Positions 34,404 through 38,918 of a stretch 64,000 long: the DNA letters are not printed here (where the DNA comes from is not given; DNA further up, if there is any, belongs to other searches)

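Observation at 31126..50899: Enzyme-free cohesin-dockerin system: five LRR proteins that each carry both a cohesin and a dockerin, plus a free two-cohesin scaffoldin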

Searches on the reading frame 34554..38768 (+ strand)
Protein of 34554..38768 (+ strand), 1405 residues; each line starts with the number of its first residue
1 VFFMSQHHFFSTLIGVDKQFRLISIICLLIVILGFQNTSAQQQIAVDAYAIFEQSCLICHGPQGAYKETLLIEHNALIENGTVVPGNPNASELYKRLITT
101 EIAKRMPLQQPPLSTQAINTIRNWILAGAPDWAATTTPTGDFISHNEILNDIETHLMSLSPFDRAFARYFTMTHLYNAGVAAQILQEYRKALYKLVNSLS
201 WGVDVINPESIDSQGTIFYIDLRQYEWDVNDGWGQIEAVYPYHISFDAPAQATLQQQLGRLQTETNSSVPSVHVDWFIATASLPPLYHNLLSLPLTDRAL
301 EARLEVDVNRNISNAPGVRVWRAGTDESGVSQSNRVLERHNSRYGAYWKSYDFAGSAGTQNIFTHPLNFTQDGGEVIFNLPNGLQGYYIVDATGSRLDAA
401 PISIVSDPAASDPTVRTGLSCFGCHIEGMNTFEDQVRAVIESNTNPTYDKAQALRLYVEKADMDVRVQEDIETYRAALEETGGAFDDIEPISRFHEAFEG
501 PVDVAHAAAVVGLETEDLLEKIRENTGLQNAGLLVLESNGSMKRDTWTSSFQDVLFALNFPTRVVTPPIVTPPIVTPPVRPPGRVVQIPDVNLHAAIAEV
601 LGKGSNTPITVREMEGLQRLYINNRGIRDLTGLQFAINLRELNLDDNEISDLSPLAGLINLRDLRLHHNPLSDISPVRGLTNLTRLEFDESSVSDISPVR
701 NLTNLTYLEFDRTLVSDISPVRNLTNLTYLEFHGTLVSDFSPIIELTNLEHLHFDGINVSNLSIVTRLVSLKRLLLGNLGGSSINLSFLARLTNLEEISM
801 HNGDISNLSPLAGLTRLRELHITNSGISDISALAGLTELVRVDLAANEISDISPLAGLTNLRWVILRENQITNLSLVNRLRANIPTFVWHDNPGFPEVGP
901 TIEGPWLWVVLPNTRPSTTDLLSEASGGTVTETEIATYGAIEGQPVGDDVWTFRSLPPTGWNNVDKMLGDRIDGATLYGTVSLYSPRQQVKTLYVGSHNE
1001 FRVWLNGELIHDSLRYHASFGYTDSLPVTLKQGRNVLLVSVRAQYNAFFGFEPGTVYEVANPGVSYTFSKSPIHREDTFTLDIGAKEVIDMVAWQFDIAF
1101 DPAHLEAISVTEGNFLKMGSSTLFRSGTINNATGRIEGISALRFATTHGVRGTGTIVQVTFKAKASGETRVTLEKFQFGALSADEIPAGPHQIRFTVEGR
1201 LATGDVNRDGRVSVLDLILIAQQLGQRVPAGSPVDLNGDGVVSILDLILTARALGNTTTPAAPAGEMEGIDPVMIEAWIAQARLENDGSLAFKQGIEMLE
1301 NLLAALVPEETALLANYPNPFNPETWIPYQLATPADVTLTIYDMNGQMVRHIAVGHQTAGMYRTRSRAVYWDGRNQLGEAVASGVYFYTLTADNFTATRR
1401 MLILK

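Call 3: search_protein_families(library=pfam, proteins=[window:34554-38768:+], max_evalue=0.01)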
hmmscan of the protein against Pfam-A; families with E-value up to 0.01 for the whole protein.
window:34554-38768:+ (1405 aa): 14 families
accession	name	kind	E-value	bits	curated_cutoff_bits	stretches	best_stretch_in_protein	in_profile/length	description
PF12799.13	LRR_4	-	9.1e-29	99.3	27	4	638-677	2-42/44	Leucine Rich repeats (2 copies)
PF13860.13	FlgD_ig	-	7.8e-10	39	27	1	1329-1393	16-76/79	FlgD Ig-like domain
PF13855.12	LRR_8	-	9.3e-10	38.6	27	2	816-871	2-61/61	Leucine rich repeat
PF00963.24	Cohesin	-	3.7e-09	37.3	24.1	1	1076-1178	13-116/139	Cohesin domain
PF23598.1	LRR_14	-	2.1e-08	33.8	40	1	718-827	40-151/353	Leucine-rich repeat region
PF00404.24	Dockerin_1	-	6.8e-08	33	22.9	1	1204-1252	2-54/57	Dockerin type I domain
PF23952.1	LRR_EndoS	-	1.9e-06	28.5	27.9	0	589-705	2-108/116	Endo-beta-N-acetylglucosaminidase EndoS LRR domain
PF14580.12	LRR_9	-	3.1e-05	24.1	30.5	1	790-873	39-127/175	Leucine-rich repeat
PF25019.1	LRR_R13L1-DRL21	-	3.2e-05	24.3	27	0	713-778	60-126/127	R13L1/DRL21 LRRs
PF18962.6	Por_Secre_tail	-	8.5e-05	23.2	27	1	1317-1403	2-75/75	Secretion system C-terminal sorting domain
PF07635.16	PSCyt1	-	0.00032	21.7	22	1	56-107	1-56/59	Planctomycete cytochrome C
PF23211.1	LRR_LRWD1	-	0.00048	20.3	28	0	784-852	33-101/190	Leucine-rich repeat and WD repeat-containing protein 1, LRR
PF13442.11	Cytochrome_CBB3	-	0.0014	19.3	27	0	49-125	7-68/68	Cytochrome C oxidase, cbb3-type, subunit III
PF13585.12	CHU_C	-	0.0019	18.7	27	1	1336-1393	28-73/86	CHU_C Type IX secretion signal domain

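Call 14: search_protein_families(library=ncbifam, proteins=[window:34554-38768:+], max_evalue=0.01)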
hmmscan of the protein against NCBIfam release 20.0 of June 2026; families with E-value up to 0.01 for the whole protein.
window:34554-38768:+ (1405 aa): 15 families
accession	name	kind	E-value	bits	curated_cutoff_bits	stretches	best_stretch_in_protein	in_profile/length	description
NF033189.1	internalin_A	exception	2.9e-49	168.1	1600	2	606-774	243-409/799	class 1 internalin InlA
NF033188.1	internalin_H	exception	4.7e-46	157.6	1050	2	585-774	45-235/548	InlH/InlC2 family class 1 internalin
NF033190.2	inl_like_NEAT_1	exception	1.6e-32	112.7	1275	3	748-875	242-367/754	NEAT domain-containing leucine-rich repeat protein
NF033186.1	internalin_K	exception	9.2e-17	60.7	1100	2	586-695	43-154/604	class 1 internalin InlK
TIGR04183.1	Por_Secre_tail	domain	1e-09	38.2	23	1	1317-1403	2-71/72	T9SS type A sorting domain-containing protein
NF033707.1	T9SS_sortase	equivalog_domain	2.4e-08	32.1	420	1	1314-1393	999-1078/1095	type IX secretion system sortase PorU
NF047464.1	FibnectbindLIC11051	equivalog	4e-08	32.2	1000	1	615-828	443-663/685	LIC_11051 family fibronectin-binding protein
NF033187.0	internalin_J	exception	3e-07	29.1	1700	1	588-750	66-227/846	class 1 internalin InlJ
NF005176.1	PRK06655.1-1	equivalog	4.5e-07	30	230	1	1335-1394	97-151/197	flagellar hook assembly protein FlgD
NF041351.1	XopL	equivalog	1.3e-06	27.4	500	1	656-758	150-258/497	type III secretion system leucine-rich repeat domain-containing effector XopL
NF052323.1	T9SSA_dep_M6i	equivalog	8.1e-06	24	600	1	1315-1398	959-1032/1043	T9SS-dependent M6-like inactivated metalloprotease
NF009276.0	PRK12633.1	equivalog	8.5e-05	22.4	383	1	1334-1394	128-183/234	flagellar basal body rod modification protein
NF052228.1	T9SS_PorZ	equivalog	0.00019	20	260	1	1315-1395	674-745/757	type IX secretion system anionic LPS delivery protein PorZ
TIGR03806.1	chp_HNE_0200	subfamily_domain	0.0036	16.5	313.3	0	82-125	267-311/314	SO2930 family diheme c-type cytochrome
NF038113.1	T9SSA_dep_M36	equivalog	0.0063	14.7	885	1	1311-1354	790-833/869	T9SS-dependent M36 family metallopeptidase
